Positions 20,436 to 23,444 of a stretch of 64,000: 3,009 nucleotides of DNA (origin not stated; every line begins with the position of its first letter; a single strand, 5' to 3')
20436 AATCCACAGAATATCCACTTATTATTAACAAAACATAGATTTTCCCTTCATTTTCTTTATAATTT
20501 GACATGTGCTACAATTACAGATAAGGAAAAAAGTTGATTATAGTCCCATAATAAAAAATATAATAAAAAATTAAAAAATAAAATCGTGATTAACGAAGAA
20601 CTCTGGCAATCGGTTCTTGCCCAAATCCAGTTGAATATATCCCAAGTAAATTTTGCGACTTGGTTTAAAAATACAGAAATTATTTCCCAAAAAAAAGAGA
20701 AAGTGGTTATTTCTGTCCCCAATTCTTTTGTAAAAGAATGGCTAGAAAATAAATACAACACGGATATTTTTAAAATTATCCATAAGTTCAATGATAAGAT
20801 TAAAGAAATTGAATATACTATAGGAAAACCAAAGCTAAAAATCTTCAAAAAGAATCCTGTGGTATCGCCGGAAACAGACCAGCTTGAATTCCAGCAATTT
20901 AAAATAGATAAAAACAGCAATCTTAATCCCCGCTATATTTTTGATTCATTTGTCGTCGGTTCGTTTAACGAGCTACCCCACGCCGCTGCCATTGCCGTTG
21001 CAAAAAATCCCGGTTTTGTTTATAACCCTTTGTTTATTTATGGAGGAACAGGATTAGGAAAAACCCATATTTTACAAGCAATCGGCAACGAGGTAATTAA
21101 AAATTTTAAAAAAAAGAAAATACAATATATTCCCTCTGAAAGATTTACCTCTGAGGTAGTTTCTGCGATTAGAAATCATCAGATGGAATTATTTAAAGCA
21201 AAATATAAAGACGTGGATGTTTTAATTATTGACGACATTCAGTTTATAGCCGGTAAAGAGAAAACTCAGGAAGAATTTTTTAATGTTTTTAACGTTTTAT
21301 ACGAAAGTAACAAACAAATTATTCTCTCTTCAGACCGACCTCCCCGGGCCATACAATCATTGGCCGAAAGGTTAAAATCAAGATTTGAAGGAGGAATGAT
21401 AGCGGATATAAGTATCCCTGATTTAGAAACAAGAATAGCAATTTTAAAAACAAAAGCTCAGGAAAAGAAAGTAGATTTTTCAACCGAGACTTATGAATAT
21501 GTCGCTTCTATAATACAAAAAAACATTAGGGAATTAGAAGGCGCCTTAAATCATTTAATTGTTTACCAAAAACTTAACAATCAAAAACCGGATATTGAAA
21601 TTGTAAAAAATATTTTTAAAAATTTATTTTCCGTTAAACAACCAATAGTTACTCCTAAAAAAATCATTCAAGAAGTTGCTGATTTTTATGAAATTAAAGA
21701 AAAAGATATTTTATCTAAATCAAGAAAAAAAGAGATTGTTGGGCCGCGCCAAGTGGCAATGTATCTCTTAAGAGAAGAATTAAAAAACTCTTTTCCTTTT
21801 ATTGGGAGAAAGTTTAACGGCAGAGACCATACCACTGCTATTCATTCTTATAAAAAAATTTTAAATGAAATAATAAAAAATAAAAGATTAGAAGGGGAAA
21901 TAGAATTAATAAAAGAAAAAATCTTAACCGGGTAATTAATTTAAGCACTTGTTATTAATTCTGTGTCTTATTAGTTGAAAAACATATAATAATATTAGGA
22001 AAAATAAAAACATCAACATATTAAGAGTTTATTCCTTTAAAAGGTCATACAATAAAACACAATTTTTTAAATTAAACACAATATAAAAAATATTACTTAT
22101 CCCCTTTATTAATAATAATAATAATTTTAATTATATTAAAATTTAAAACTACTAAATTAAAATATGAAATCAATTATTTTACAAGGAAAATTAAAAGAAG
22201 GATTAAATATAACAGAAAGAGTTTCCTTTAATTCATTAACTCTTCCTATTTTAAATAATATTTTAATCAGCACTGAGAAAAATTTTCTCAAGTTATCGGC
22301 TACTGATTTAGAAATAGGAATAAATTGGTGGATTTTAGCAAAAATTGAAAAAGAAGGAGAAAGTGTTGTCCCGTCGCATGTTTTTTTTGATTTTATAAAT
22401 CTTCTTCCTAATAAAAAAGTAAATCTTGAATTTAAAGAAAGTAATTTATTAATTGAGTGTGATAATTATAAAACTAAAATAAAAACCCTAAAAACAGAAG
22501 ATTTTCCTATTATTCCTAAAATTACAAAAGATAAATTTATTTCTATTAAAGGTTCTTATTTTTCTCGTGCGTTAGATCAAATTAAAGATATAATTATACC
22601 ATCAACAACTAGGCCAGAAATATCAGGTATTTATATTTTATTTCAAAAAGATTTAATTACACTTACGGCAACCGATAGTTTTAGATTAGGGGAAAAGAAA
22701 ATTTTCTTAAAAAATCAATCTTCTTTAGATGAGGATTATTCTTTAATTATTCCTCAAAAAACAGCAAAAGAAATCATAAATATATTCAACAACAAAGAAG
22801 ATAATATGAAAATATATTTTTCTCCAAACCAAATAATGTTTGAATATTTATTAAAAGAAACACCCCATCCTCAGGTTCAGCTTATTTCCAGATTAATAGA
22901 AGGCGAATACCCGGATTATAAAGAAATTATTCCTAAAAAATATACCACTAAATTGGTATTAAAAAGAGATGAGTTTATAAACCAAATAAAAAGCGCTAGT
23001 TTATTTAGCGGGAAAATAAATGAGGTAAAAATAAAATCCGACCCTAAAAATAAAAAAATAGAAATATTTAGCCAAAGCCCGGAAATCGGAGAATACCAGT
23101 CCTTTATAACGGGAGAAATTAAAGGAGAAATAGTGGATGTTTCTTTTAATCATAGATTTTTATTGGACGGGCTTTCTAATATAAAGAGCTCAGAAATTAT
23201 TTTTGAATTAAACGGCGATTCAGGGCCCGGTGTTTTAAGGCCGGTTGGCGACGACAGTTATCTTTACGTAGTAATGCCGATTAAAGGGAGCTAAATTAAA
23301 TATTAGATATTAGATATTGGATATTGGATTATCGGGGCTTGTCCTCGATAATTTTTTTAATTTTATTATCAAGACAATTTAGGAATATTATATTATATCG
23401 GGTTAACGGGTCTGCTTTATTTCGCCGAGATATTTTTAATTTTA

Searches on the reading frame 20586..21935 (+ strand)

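Call 64: search_protein_families(library=pfam, proteins=[window:20586-21935:+], max_evalue=0.00001)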
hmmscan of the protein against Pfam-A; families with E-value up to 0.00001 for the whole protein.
window:20586-21935:+ (449 aa): 6 families
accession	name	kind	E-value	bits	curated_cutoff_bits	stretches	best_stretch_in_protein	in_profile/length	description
PF00308.24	Bac_DnaA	-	9.2e-68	227.9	23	1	113-273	1-161/162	Bacterial DnaA ATPAse domain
PF08299.17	Bac_DnaA_C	-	3.7e-28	97.8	31.5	1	358-425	2-69/69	Bacterial dnaA protein helix-turn-helix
PF11638.13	DnaA_N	-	2.2e-15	56.6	24.6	1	4-64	1-62/65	DnaA N-terminal domain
PF01695.23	IstB_IS21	-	6e-10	39.5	24.1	1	150-251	96-194/238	IstB-like ATP binding protein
PF00004.35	AAA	-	6.8e-07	30.2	21.2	1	150-267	2-127/131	ATPase family associated with various cellular activities (AAA)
PF13173.12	AAA_14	-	4.9e-06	27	27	0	147-266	3-114/129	AAA domain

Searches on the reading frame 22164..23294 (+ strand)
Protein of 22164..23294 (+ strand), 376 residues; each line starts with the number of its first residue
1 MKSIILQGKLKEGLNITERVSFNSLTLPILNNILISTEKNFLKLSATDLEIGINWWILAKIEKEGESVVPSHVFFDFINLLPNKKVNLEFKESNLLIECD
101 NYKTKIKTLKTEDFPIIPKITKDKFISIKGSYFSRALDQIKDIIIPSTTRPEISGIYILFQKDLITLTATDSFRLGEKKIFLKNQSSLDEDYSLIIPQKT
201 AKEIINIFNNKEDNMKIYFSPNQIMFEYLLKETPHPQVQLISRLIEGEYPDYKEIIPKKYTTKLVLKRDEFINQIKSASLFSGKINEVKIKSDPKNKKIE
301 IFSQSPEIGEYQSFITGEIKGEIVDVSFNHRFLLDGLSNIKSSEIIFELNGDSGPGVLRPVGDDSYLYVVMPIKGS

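Call 64: search_protein_families(library=pfam, proteins=[window:22164-23294:+], max_evalue=0.00001)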
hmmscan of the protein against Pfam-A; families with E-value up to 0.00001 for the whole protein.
window:22164-23294:+ (376 aa): 3 families
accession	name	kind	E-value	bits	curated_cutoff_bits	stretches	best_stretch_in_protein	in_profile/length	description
PF00712.24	DNA_pol3_beta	-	3.4e-25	89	24.4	1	4-118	4-120/120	DNA polymerase III beta subunit, N-terminal domain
PF02768.20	DNA_pol3_beta_3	-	6.4e-24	84.5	27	1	253-373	1-120/121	DNA polymerase III beta subunit, C-terminal domain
PF02767.21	DNA_pol3_beta_2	-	2.5e-23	83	27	1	128-251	2-116/116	DNA polymerase III beta subunit, central domain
